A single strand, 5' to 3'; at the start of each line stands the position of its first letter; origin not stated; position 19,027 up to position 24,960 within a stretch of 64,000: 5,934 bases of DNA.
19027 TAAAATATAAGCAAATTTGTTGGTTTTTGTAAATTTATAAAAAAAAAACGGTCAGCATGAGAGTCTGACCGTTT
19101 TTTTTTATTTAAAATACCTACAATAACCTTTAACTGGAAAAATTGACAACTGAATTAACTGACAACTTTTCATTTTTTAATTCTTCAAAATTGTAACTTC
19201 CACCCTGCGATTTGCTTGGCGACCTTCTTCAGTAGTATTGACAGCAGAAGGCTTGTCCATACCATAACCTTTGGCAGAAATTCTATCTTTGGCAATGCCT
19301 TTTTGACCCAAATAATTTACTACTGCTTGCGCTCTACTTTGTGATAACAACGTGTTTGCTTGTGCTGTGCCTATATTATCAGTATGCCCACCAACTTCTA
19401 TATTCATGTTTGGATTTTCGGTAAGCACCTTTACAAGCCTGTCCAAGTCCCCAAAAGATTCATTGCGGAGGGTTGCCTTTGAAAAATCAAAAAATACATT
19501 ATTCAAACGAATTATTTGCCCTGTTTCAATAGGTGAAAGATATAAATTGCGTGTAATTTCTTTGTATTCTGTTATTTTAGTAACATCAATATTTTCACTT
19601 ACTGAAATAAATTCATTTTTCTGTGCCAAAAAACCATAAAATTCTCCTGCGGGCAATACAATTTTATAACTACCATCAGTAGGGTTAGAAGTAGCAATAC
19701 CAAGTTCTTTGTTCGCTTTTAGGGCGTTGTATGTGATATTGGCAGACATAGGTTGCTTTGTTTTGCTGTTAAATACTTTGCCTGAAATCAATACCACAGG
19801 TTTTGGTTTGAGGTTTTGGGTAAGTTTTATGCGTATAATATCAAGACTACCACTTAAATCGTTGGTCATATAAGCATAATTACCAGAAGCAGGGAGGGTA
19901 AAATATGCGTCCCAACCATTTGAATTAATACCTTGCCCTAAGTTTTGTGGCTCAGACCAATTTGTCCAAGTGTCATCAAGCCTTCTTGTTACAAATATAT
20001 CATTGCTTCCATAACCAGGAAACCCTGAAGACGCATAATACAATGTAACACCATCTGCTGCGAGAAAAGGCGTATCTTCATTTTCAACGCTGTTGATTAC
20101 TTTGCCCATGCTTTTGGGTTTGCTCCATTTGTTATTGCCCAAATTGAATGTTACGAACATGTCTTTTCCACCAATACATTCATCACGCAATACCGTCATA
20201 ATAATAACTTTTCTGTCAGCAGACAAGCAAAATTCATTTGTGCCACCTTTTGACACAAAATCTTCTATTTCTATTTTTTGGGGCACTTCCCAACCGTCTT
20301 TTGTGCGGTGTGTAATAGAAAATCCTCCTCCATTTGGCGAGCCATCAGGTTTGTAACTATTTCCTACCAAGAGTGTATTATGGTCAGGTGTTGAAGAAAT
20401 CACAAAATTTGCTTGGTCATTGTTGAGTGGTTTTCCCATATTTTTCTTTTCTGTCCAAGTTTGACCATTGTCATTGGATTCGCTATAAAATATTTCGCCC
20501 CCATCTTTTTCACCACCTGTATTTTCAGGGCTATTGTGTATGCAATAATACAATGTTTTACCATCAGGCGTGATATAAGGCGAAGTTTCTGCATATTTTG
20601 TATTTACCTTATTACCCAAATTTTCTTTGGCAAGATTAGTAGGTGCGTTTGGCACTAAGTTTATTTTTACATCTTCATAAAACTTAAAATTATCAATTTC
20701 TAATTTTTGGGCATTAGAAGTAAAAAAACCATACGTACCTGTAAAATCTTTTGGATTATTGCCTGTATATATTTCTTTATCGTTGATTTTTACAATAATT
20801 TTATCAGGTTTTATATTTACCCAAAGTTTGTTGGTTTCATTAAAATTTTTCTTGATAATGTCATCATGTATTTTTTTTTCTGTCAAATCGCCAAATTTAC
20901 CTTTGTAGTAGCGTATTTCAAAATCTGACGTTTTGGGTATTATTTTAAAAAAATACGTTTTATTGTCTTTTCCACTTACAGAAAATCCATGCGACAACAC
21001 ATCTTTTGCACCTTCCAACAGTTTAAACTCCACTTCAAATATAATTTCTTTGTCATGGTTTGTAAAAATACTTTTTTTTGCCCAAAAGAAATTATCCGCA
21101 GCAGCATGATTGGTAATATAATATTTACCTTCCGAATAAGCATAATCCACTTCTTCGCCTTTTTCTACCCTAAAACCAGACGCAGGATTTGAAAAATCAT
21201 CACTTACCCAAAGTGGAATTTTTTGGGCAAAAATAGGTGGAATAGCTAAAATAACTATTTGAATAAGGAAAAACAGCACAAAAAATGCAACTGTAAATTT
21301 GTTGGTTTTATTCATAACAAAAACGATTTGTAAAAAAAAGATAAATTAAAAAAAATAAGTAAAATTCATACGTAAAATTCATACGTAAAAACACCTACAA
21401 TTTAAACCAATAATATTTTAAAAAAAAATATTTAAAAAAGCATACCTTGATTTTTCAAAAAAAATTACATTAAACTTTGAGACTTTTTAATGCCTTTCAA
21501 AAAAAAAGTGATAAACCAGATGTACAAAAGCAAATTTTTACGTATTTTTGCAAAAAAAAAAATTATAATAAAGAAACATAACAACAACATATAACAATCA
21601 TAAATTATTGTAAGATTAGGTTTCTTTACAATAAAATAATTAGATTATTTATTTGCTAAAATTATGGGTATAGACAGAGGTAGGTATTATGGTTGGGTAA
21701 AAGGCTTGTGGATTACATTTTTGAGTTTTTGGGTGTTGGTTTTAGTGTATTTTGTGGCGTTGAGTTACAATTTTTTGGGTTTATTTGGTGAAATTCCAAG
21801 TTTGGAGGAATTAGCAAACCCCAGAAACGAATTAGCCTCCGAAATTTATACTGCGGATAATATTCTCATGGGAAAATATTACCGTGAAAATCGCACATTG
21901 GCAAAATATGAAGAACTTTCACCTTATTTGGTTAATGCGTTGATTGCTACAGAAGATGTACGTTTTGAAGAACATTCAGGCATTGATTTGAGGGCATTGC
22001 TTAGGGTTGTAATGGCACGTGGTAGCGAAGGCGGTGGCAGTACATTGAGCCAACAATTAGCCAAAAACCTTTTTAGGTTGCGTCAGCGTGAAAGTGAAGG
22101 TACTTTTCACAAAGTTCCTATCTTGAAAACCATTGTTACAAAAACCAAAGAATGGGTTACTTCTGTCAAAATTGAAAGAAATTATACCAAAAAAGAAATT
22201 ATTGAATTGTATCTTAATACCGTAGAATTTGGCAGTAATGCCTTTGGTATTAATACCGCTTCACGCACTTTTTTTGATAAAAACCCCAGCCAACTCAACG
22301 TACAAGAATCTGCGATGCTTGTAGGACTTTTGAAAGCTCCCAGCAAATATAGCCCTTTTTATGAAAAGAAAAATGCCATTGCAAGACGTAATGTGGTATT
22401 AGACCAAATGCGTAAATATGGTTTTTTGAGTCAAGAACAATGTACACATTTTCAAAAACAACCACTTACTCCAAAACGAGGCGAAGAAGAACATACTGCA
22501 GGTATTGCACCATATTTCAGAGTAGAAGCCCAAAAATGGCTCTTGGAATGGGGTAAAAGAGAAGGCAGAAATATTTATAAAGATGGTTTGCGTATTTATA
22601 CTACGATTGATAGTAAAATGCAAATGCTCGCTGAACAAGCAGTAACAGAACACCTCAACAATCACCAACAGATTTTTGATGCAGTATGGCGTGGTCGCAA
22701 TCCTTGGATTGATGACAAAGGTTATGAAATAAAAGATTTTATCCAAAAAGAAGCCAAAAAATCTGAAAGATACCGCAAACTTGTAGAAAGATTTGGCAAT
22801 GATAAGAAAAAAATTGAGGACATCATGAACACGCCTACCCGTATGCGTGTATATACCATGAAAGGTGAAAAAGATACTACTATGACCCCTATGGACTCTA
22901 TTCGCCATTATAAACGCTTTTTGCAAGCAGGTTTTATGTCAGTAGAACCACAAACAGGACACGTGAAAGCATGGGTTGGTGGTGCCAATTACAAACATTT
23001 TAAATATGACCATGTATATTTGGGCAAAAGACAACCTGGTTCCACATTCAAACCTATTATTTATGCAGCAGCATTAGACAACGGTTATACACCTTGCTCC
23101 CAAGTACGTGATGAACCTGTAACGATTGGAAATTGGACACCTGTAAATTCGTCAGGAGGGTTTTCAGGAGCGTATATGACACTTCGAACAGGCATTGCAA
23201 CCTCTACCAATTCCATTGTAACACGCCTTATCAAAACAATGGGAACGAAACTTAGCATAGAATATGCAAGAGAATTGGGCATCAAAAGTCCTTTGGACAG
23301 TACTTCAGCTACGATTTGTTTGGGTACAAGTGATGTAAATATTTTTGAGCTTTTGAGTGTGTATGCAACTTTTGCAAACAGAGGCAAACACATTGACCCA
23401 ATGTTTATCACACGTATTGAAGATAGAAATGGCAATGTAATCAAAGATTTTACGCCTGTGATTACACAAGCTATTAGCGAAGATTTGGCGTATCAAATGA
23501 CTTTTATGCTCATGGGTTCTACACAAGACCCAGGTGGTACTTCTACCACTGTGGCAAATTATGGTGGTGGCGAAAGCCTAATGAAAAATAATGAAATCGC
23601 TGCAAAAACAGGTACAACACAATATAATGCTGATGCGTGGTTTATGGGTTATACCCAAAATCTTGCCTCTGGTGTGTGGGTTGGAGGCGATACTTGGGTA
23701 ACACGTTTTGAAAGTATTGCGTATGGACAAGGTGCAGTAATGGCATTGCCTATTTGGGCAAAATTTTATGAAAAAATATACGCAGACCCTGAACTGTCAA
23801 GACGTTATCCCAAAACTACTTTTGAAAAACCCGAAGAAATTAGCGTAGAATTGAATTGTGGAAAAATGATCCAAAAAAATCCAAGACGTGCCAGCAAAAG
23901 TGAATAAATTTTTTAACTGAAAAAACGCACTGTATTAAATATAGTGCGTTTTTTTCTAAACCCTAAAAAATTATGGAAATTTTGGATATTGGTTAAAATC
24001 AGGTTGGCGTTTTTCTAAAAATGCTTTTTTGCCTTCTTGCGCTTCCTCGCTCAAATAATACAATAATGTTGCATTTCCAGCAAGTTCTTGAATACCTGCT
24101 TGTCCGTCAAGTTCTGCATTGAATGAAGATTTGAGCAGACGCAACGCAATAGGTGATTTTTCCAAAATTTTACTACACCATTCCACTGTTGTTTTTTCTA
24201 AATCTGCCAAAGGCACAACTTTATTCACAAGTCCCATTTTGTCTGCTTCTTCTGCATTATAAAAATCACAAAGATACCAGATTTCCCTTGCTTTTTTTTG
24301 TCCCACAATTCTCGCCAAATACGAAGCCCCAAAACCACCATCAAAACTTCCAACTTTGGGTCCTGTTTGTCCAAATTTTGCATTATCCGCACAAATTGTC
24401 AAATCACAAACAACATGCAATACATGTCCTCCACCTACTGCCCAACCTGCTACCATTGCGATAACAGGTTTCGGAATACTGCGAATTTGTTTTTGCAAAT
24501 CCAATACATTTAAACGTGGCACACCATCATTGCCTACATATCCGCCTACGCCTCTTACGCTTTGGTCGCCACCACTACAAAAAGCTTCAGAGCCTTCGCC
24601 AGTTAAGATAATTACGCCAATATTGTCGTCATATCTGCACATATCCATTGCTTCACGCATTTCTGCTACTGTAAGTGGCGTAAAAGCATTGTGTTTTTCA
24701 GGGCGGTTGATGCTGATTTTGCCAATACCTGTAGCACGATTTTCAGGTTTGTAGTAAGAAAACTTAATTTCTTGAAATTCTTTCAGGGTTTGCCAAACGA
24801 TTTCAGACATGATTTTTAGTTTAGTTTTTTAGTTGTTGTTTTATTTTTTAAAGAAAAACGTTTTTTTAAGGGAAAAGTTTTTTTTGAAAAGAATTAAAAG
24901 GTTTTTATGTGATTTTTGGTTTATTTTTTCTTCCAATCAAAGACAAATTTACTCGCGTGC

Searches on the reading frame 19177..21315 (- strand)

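Call 79: search_protein_families(library=pfam, max_evalue=0.00001, proteins=[window:19177-21315:-])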
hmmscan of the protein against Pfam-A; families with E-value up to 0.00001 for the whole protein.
window:19177-21315:- (712 aa): 2 families
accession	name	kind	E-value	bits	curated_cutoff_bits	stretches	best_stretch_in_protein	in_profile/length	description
PF00691.25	OmpA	-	7.5e-22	78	27.2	1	608-703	1-98/98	OmpA family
PF07676.18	PD40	-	6.3e-13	48.7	20.9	0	404-442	2-38/38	WD40-like Beta Propeller Repeat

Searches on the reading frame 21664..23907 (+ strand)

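Call 79: search_protein_families(library=pfam, max_evalue=0.00001, proteins=[window:21664-23907:+])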
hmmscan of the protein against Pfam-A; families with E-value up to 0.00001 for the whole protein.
window:21664-23907:+ (747 aa): 2 families
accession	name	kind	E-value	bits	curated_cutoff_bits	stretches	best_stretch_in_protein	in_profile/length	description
PF00912.28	Transgly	-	5.1e-54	182.8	27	1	70-249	6-177/178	Transglycosylase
PF00905.27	Transpeptidase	-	4.4e-26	92.2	22.1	1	424-666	3-267/299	Penicillin binding protein transpeptidase domain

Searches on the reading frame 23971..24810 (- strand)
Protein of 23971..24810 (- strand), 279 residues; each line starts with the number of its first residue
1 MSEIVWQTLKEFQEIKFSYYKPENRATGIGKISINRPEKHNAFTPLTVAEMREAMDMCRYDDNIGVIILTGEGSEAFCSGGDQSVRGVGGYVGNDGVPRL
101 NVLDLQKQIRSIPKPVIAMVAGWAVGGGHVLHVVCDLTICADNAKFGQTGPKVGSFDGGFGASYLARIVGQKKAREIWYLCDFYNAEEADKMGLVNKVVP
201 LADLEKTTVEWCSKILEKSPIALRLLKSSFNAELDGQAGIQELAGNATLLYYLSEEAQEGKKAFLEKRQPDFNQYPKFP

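Call 80: search_protein_families(library=pfam, max_evalue=0.00001, proteins=[window:23971-24810:-])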
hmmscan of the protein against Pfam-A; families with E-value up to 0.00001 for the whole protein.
window:23971-24810:- (279 aa): 2 families
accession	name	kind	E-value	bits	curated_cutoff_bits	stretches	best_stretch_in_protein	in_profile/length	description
PF00378.25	ECH_1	-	6.6e-79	265.2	27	1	26-274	3-250/251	Enoyl-CoA hydratase/isomerase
PF16113.10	ECH_2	-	1.2e-18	68.2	27.2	1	30-205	2-178/335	Enoyl-CoA hydratase/isomerase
